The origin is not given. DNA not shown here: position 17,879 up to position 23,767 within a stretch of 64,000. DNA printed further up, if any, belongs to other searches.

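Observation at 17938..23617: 1.85k-aa single-gene helicase-nuclease (DUF4011 / Upf1-like SF1 helicase / REase fold / DUF3320) abutting tRNA-Asn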

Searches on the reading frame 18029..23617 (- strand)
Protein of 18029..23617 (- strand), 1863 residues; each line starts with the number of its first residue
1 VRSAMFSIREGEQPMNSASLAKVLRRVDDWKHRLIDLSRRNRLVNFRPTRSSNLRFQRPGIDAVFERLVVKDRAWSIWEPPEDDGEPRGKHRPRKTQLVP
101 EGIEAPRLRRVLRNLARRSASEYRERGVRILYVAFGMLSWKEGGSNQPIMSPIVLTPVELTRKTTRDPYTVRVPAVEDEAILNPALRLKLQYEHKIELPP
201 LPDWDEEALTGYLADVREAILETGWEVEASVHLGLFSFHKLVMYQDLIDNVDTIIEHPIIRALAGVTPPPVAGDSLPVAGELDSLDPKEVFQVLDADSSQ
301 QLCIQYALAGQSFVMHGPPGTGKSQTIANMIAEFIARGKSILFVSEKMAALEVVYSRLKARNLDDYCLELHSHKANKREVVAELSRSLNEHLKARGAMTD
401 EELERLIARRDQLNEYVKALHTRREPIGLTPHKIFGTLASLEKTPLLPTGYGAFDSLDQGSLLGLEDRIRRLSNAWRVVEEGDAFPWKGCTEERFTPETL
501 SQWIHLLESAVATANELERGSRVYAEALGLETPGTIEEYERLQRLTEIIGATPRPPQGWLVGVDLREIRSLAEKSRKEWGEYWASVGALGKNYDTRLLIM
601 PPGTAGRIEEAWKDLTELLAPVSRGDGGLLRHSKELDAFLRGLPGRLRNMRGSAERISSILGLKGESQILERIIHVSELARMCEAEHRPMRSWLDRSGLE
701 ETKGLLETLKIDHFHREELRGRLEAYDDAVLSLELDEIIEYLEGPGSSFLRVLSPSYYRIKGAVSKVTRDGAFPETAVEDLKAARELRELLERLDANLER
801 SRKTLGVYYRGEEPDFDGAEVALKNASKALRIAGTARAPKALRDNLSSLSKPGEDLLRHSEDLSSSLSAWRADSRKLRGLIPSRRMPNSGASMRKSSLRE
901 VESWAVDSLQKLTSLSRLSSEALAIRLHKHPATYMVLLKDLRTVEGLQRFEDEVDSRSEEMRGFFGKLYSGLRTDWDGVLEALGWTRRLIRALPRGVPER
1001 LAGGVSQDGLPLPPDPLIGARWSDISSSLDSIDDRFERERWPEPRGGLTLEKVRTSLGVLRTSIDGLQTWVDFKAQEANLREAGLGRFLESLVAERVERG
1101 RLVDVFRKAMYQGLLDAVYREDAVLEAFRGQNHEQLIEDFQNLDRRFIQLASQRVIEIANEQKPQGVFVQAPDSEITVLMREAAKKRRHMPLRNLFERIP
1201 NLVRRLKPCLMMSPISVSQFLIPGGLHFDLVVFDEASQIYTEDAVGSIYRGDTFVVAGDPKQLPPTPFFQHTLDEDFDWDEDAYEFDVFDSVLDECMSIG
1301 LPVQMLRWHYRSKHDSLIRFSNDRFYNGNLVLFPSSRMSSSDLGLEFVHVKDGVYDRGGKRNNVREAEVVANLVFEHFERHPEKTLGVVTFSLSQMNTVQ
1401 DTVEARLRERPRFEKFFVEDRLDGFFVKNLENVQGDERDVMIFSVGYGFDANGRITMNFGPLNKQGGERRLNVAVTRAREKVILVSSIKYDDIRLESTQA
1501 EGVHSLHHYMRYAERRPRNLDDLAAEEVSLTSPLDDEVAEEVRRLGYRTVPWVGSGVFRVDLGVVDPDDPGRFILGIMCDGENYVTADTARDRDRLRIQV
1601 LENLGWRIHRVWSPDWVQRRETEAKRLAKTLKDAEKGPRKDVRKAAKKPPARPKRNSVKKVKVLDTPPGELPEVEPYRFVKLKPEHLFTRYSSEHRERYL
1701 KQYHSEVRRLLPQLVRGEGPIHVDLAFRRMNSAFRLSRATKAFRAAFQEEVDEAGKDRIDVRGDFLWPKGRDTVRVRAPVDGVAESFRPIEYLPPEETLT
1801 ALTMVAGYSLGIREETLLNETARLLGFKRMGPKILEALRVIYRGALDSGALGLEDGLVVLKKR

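Call 7: search_protein_families(library=pfam, proteins=[window:18029-23617:-], max_evalue=0.01)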
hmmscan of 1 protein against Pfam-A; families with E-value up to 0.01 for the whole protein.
window:18029-23617:- (1863 aa): 8 families
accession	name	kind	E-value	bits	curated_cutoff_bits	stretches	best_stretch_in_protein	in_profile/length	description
PF18741.7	MTES_1575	-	2.9e-29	101.4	38.2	1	1536-1631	3-96/96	REase_MTES_1575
PF13195.11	DUF4011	-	1.6e-28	100.1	22.2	1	33-190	1-158/158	Protein of unknown function (DUF4011)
PF13087.12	AAA_12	-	5e-18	65.8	27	1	1291-1487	4-193/195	AAA domain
PF13086.12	AAA_11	-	2.8e-15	57.2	27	2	297-373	3-92/257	AAA domain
PF11784.13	DUF3320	-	5.5e-06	26.7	25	1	1699-1741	4-46/50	Protein of unknown function (DUF3320)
PF13245.12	AAA_19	-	3.7e-05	24.4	25.1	0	300-350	1-53/134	AAA domain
PF13604.12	AAA_30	-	0.00012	22.4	27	1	298-367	4-77/191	AAA domain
PF09848.15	SLFN-g3_helicase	-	0.00012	21.9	24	0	312-401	3-87/354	Schlafen group 3, DNA/RNA helicase domain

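Call 8: search_protein_families(library=padloc, proteins=[window:18029-23617:-], max_evalue=0.01)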
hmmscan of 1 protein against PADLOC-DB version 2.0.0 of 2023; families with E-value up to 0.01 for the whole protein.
window:18029-23617:- (1863 aa): 9 families
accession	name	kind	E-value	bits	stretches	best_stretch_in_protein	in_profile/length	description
PDLC05009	PDC-S37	-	0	1394.7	3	924-1852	631-1539/1550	-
PDLC02194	Hhe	-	2.2e-170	567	2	1067-1619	1217-1768/1911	-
PDLC03920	MkoA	-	7.8e-26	88.7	2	1227-1514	791-1098/1112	-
PDLC03924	MkoC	-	2.8e-23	80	2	1305-1489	772-945/1136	-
PDLC04140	mad8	-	1.7e-06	25.8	1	314-409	31-129/314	mads_8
PDLC03921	MkoA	-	1.7e-06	24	0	314-350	1046-1084/1607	-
PDLC02895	DpdJ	-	2.5e-06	22.6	1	1418-1493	389-460/2112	DpdJ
PDLC01734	typeIV_RecD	-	0.0021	14.4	0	1229-1265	436-475/763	RecD_0_IVD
PDLC05064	PDC-S68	-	0.0065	12.2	1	305-346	695-736/1273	-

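Call 9: search_protein_families(library=ncbifam, proteins=[window:18029-23617:-], max_evalue=0.01)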
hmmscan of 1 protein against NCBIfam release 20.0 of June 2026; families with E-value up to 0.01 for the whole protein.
window:18029-23617:- (1863 aa): 7 families
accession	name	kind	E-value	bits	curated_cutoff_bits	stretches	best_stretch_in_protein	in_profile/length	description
NF058533.1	antiphage_ProA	equivalog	0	1341.3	1500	3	931-1829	994-1903/1903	anti-phage protein ProA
NF042953.1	Hhe_antiphage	equivalog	3.1e-254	847.1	2000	2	1035-1639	1087-1688/1797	DUF4011 domain-containing anti-phage protein Hhe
TIGR00376.1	TIGR00376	hypoth_equivalog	1.7e-29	102.8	348.9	3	1166-1331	305-454/639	IGHMBP2 family helicase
NF040671.1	PLuB_AAA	exception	1.3e-22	79.1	999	2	1226-1487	961-1231/1256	PLuB system helicase-like protein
TIGR01447.1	recD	equivalog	0.00017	20.3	310.15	0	289-336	142-189/597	exodeoxyribonuclease V subunit alpha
TIGR01448.2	helicase_RecD2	equivalog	0.00024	19.4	500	1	295-343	316-364/713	SF1B family DNA helicase RecD2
NF005931.1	PRK07952.1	equivalog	0.00094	18.8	357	1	307-356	96-147/246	replicative helicase loader DnaC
